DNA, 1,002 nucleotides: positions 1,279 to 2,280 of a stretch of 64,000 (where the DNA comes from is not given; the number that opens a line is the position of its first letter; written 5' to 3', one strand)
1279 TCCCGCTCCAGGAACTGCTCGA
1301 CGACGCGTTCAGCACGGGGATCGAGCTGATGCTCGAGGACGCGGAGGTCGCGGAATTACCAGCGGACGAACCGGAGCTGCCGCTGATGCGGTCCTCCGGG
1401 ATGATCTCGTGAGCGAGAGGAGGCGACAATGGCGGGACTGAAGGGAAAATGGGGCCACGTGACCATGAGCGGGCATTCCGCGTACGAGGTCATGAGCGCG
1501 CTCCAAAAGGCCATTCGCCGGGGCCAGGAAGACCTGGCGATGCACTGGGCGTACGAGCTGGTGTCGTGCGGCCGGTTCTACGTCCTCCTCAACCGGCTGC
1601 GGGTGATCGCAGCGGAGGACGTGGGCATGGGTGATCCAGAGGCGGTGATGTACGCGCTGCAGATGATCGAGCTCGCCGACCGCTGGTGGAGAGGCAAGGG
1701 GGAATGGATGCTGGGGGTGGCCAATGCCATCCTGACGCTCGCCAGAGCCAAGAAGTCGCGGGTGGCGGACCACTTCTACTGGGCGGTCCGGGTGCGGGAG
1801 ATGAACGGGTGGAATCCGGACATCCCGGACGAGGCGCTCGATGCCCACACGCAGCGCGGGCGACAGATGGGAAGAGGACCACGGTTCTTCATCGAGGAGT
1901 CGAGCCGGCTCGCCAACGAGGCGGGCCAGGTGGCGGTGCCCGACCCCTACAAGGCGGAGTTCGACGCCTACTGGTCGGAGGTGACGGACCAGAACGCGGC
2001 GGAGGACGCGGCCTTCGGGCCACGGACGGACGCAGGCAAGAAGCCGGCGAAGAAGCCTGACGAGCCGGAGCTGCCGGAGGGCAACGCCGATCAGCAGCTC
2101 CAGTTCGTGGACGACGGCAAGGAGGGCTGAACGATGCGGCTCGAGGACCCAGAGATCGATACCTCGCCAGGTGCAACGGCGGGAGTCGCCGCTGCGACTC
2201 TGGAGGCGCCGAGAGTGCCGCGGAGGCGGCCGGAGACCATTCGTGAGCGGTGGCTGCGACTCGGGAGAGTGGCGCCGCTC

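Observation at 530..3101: Tightly coupled five-gene island operon (unknown / RHH / ATPase-less RarA C-domain / RadC-JAB / unknown): candidate undescribed system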

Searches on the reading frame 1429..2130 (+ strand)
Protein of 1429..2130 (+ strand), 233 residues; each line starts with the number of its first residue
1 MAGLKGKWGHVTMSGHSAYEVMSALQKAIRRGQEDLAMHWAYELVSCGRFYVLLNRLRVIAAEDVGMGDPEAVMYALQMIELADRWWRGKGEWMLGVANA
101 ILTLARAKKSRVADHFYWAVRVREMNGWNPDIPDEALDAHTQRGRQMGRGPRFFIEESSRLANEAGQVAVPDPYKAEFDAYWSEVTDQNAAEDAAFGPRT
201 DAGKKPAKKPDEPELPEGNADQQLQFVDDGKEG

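Call 3: search_protein_families(library=pfam, proteins=[window:1429-2130:+], max_evalue=0.1)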
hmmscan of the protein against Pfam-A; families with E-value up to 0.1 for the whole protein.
window:1429-2130:+ (233 aa): 1 family
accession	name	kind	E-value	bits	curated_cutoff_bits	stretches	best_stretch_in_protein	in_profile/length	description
PF12002.13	MgsA_C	-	1.1e-13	51.9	27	1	34-174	4-142/167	MgsA AAA+ ATPase C terminal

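Call 4: search_protein_families(library=phrogs, proteins=[window:1429-2130:+], max_evalue=0.1)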
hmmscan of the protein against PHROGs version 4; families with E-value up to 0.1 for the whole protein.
window:1429-2130:+ (233 aa): 2 families
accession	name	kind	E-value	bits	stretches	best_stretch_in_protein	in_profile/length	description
phrog_33349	-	other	4.8e-09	37.5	1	21-146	29-158/239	ATPase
phrog_16866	-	unknown function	1.3e-08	36.1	1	25-160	1-146/165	-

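Call 5: search_protein_families(library=padloc, proteins=[window:1429-2130:+], max_evalue=0.1)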
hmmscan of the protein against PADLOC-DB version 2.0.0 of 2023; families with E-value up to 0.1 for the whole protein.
window:1429-2130:+ (233 aa): 0 families

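Call 6: search_protein_families(library=ncbifam, proteins=[window:1429-2130:+], max_evalue=0.1)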
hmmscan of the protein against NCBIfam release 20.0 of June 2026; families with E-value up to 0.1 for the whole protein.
window:1429-2130:+ (233 aa): 5 families
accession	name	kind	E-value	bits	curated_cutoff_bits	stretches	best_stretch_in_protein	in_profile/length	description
NF009881.0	PRK13341.1-2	equivalog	2.2e-11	42.4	651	1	15-142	255-380/736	AAA family ATPase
NF009883.0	PRK13341.1-4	equivalog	2e-10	39.2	668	1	15-150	258-390/729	AAA family ATPase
NF011289.0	PRK14700.1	equivalog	8.7e-08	31.6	570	1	14-112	122-219/300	recombination factor protein RarA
NF009882.0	PRK13341.1-3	equivalog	1.6e-07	29.8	1197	1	15-121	257-362/734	AAA family ATPase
NF009880.0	PRK13341.1-1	equivalog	0.00041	18.8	891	1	12-110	226-323/599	AAA family ATPase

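Call 11: find_homologous_proteins(query=window:1429-2130:+)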
Query window:1429-2130:+ (233 aa): 48 proteins with E <= 0.001 among 431 candidates.
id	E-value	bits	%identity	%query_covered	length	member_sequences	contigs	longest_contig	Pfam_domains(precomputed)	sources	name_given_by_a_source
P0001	1.9e-155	534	100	100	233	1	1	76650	PF12002.14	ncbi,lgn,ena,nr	ncbi:MAG TPA: hypothetical protein VJU87_10765 [Gemmatimonadaceae bacterium]|nr:hypothetical protein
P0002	4.6e-89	316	66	92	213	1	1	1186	PF12002.14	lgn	-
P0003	4.3e-54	202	54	76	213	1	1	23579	PF12002.14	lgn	-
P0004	1.2e-46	177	45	92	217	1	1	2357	PF12002.14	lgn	-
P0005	4.9e-41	159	46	80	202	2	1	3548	PF12002.14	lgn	-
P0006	3.7e-38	150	49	82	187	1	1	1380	PF12002.14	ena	-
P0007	8.6e-32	129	46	74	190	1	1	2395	PF12002.14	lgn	-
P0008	6.8e-28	116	43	76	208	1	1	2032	PF12002.14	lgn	-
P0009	1.5e-26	112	42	74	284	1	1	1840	PF12002.14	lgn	-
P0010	2.9e-26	111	46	67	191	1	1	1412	PF12002.14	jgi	jgi:replication-associated recombination protein RarA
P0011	1.9e-25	108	43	70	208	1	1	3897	PF12002.14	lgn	-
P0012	3.5e-25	107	38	85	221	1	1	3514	PF12002.14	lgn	-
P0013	1.1e-24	106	45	67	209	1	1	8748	PF12002.14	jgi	jgi:hypothetical protein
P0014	1.2e-24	105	44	66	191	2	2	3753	PF12002.14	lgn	-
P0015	1.3e-24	105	46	66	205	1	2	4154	PF12002.14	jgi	jgi:replication-associated recombination protein RarA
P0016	1.5e-23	102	41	79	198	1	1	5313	PF12002.14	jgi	jgi:replication-associated recombination protein RarA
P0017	2.4e-23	101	41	81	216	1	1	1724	PF12002.14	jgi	jgi:hypothetical protein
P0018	3.2e-23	101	43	67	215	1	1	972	PF12002.14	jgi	-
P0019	3.3e-23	101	38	69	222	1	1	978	PF12002.14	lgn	-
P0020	3.5e-23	101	45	58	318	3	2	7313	PF12002.14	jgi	jgi:MgsA-like AAA+ ATPase family protein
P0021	2.1e-22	98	40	78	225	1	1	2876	PF12002.14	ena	-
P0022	6.9e-22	96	38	66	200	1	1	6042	PF12002.14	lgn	-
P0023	4.9e-21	94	41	65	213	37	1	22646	PF12002.14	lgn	-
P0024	9.6e-21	93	40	70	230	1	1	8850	PF12002.14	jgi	-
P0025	2.1e-20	92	44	66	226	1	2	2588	PF12002.14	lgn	-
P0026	2.9e-20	91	42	74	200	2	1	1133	PF12002.14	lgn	-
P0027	8.4e-20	90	39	66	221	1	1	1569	PF12002.14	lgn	-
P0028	8.9e-20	89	40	70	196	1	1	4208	PF12002.14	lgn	-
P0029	2.1e-19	88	44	42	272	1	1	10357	PF12002.14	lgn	-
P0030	5.9e-19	87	39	64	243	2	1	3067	PF12002.14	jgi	jgi:hypothetical protein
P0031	1.8e-18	85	39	67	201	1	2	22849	PF12002.14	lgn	-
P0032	1.9e-18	85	39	65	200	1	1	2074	PF12002.14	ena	-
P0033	5.2e-18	84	36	74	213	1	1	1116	PF12002.14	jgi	jgi:hypothetical protein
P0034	1.3e-17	82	36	73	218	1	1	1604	PF12002.14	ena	-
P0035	8.2e-17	80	34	67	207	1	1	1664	PF12002.14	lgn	-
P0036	2.3e-16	78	33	89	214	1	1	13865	PF12002.14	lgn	-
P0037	2.8e-16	78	41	61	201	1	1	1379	PF12002.14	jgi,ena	-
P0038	3.2e-16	78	39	71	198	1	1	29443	PF12002.14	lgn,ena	-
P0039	4.8e-16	77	41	66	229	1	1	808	PF12002.14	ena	-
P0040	5.3e-16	77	35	65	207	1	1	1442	PF12002.14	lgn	-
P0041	7.8e-15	73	39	59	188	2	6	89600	PF12002.14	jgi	jgi:replication-associated recombination protein RarA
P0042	8.5e-13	67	38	61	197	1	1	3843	PF12002.14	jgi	jgi:hypothetical protein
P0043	1.0e-11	63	42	56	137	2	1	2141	PF12002.14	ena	-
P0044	2.9e-11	62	37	60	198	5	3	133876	PF12002.14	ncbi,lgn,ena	-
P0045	7.3e-11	60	36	67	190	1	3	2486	PF12002.14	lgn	-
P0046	1.3e-10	60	38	61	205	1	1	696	PF12002.14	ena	-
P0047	1.3e-9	56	36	61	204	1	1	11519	PF12002.14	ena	-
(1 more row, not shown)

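Call 13: find_encoding_contigs(protein=P0003, flank=6000, max_places=3)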
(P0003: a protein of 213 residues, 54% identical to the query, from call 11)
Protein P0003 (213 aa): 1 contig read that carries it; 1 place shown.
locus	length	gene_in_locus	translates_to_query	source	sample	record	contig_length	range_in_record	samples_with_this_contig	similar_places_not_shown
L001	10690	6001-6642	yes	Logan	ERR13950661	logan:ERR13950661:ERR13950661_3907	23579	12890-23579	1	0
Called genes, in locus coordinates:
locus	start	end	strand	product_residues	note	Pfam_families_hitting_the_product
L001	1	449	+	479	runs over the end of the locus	-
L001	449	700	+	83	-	-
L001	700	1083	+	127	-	-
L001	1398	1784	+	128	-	-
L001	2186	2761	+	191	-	-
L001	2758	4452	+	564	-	-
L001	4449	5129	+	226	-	-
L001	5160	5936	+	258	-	PF20691:TAGT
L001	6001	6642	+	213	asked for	PF12002:MgsA_C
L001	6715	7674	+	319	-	PF01073:3Beta_HSD, PF01370:Epimerase, PF02719:Polysacc_synt_2, PF04321:RmlD_sub_bind (weak), PF13460:NAD_binding_10, PF16363:GDP_Man_Dehyd, PF07993:NAD_binding_4 (weak)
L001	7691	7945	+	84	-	-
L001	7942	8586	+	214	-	PF02585:PIG-L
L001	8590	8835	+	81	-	-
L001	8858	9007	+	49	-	-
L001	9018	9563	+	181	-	PF05565:Sipho_Gp157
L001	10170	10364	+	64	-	-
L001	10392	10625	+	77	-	-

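Call 14: find_encoding_contigs(protein=P0023, flank=6000, max_places=3)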
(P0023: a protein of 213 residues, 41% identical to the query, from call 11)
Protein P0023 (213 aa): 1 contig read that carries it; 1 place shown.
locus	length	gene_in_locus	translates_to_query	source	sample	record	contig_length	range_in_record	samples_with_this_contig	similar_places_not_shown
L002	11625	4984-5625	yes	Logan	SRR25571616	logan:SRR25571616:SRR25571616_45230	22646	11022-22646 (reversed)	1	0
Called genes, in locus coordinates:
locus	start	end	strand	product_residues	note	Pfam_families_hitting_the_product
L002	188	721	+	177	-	-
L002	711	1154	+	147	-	-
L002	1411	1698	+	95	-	PF11753:DUF3310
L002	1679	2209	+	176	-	-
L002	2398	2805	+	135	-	-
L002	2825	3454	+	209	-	PF02585:PIG-L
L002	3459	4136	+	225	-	PF02195:ParB_N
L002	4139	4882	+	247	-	PF20691:TAGT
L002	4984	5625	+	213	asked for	PF12002:MgsA_C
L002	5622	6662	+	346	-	PF21360:PylC-like_N, PF02655:ATP-grasp_3 (weak), PF02786:CPSase_L_D2 (faint), PF15632:ATPgrasp_Ter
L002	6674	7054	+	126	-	-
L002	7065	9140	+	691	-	-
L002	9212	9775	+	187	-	-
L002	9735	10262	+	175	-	-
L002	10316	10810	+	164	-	-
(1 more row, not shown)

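Call 15: find_encoding_contigs(protein=P0031, flank=6000, max_places=3)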
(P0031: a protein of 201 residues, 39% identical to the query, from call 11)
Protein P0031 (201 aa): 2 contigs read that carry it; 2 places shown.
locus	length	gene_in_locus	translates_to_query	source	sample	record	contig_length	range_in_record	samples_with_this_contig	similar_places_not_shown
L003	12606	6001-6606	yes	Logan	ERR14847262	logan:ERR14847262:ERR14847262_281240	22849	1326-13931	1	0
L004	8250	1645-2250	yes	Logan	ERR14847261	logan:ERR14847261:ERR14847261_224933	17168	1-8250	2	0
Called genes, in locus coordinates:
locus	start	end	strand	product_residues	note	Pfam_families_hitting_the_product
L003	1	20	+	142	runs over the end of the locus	-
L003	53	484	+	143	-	-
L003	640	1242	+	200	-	-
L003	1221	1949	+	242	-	PF20691:TAGT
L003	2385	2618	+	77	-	-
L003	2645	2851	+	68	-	-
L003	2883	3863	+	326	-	PF06067:DUF932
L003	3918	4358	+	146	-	-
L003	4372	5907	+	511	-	-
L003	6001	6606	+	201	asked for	PF12002:MgsA_C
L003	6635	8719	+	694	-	PF05175:MTS (weak)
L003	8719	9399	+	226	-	PF01507:PAPS_reduct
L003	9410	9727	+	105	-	-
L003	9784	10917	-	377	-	PF13450:NAD_binding_8, PF03275:GLF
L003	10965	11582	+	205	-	PF03567:Sulfotransfer_2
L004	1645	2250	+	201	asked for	PF12002:MgsA_C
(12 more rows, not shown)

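Call 16: find_encoding_contigs(protein=P0038, flank=6000, max_places=3)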
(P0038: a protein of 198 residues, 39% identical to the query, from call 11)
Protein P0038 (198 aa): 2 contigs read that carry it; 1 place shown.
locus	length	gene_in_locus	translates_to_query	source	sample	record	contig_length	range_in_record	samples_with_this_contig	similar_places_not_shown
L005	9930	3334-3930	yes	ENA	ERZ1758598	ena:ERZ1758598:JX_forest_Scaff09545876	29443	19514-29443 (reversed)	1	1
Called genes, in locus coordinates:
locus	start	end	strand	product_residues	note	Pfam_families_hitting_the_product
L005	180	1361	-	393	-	PF00589:Phage_integrase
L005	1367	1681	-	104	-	PF12728:HTH_17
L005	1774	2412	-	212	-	-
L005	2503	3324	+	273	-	-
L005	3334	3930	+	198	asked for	PF12002:MgsA_C (faint)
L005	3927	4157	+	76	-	-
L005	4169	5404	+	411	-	-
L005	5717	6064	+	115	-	-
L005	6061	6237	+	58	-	-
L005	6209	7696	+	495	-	-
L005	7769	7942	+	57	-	-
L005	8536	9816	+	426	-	-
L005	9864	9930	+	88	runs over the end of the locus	-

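Call 17: find_encoding_contigs(protein=P0041, flank=6000, max_places=3)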
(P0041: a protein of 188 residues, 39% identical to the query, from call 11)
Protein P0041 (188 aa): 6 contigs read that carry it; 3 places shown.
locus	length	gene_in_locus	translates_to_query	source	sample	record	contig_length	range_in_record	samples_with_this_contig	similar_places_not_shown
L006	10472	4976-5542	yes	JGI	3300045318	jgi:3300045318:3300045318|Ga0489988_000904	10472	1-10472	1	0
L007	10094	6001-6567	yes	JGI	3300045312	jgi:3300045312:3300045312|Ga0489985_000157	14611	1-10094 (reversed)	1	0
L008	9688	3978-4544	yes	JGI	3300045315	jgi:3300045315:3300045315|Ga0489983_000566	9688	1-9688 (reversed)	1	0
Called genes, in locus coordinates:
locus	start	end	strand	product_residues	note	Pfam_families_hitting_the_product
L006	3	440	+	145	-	?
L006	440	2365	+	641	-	PF02463:SMC_N (weak), PF13476:AAA_23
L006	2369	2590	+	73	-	-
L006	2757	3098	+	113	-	-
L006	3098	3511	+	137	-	PF00075:RNase_H, PF13456:RVT_3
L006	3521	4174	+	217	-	PF24608:PDDEXK_15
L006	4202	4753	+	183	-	PF01936:NYN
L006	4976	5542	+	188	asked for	PF12002:MgsA_C (weak)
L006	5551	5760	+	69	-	-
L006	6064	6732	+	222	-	PF05175:MTS (weak), PF13489:Methyltransf_23, PF08241:Methyltransf_11, PF08242:Methyltransf_12, PF13649:Methyltransf_25, PF13847:Methyltransf_31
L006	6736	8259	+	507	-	-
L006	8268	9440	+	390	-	PF01041:DegT_DnrJ_EryC1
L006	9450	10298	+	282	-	PF02195:ParB_N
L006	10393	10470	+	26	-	?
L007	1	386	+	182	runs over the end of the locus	PF05551:zf-His_Me_endon (faint), PF13392:HNH_3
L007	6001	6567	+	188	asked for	PF12002:MgsA_C (weak)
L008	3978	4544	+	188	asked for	PF12002:MgsA_C (weak)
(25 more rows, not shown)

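Call 21: find_related_loci(query=A1, collection=viral_contigs, flank=6000)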
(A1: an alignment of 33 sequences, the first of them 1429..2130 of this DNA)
Query A1 (233 aa) in viral_contigs; peptide patterns used: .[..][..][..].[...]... (x = any residue, [..] = any of these).
227 stretches matched a pattern; 204 encode a relative of the query (tblastn E <= 1e-3); the best 80 are kept; 80 distinct loci.
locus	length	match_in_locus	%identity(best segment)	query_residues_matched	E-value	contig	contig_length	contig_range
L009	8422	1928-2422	45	9-180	9e-40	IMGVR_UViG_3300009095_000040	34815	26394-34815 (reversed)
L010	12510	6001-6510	45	12-177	4e-34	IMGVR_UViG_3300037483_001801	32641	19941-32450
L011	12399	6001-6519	37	11-188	2e-31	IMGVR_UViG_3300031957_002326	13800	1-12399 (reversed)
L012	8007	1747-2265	37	11-188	4e-31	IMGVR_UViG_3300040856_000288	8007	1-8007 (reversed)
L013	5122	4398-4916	36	11-188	4e-30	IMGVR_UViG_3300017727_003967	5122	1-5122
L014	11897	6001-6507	37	11-184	6e-30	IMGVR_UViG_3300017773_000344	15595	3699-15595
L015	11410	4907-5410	44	12-182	7e-30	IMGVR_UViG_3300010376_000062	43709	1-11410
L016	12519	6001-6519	36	11-188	4e-29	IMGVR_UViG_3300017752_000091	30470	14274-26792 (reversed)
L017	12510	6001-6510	40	12-177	4e-29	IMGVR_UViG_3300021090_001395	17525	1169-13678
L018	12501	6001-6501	40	11-174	2e-28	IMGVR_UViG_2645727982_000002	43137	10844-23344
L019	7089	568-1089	39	7-182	6e-28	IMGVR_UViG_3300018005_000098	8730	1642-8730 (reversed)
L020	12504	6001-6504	40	7-170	3e-28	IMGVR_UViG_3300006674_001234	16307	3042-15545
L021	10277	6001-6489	41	12-175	2e-28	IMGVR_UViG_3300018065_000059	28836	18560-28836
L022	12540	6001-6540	37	12-196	8e-28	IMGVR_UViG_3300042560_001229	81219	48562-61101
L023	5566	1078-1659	35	12-206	1e-27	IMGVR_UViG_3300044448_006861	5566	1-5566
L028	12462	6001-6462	40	12-163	5e-26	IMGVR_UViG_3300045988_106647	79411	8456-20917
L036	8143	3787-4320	31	12-191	3e-25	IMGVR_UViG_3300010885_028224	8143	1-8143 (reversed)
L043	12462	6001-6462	38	12-163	3e-24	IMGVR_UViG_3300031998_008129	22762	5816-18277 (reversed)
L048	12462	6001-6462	38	12-163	6e-24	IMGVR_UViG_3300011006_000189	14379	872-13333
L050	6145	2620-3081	38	12-163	6e-24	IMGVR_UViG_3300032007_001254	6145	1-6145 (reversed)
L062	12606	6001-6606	32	12-223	2e-22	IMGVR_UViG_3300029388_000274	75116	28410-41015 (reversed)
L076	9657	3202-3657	34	11-164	1e-21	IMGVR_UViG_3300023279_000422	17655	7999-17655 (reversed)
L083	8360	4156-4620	34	11-163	2e-21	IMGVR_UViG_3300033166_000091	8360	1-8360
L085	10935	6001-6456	37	12-163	3e-21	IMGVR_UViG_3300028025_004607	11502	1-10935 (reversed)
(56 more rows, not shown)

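Call 23: find_encoding_contigs(protein=P0001, flank=10000, max_places=3)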
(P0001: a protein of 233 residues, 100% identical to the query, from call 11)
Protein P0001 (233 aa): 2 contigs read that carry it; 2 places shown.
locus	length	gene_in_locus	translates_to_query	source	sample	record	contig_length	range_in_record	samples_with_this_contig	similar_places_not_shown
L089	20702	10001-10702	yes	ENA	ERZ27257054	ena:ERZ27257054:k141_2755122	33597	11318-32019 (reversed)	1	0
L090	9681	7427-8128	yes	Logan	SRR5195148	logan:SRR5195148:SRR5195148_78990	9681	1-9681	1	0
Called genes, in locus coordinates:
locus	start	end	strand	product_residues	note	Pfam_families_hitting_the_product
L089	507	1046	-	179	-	PF13471:Transglut_core3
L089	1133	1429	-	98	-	PF05402:PqqD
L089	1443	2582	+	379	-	-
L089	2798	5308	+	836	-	PF06791:TMP_2 (weak)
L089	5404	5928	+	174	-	-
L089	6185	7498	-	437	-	PF07669:Eco57I (faint)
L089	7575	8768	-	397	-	PF02384:N6_Mtase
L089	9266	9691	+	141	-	-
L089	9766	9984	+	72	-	-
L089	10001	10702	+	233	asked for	PF12002:MgsA_C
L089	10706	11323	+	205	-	PF04002:RadC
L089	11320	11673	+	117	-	-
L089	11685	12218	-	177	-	-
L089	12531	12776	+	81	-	-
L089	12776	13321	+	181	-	-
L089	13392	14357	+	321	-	-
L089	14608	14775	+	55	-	-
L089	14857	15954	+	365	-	-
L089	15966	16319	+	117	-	-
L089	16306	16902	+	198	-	PF18024:HTH_50 (weak), PF08279:HTH_11 (faint)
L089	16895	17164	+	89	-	-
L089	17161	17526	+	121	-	-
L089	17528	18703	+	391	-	PF00589:Phage_integrase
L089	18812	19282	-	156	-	PF00177:Ribosomal_S7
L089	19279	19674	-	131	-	PF00164:Ribosom_S12_S23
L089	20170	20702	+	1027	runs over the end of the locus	PF13620:CarboxypepD_reg (weak), PF13715:CarbopepD_reg_2, PF07715:Plug, PF00593:TonB_dep_Rec_b-barrel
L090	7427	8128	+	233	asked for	PF12002:MgsA_C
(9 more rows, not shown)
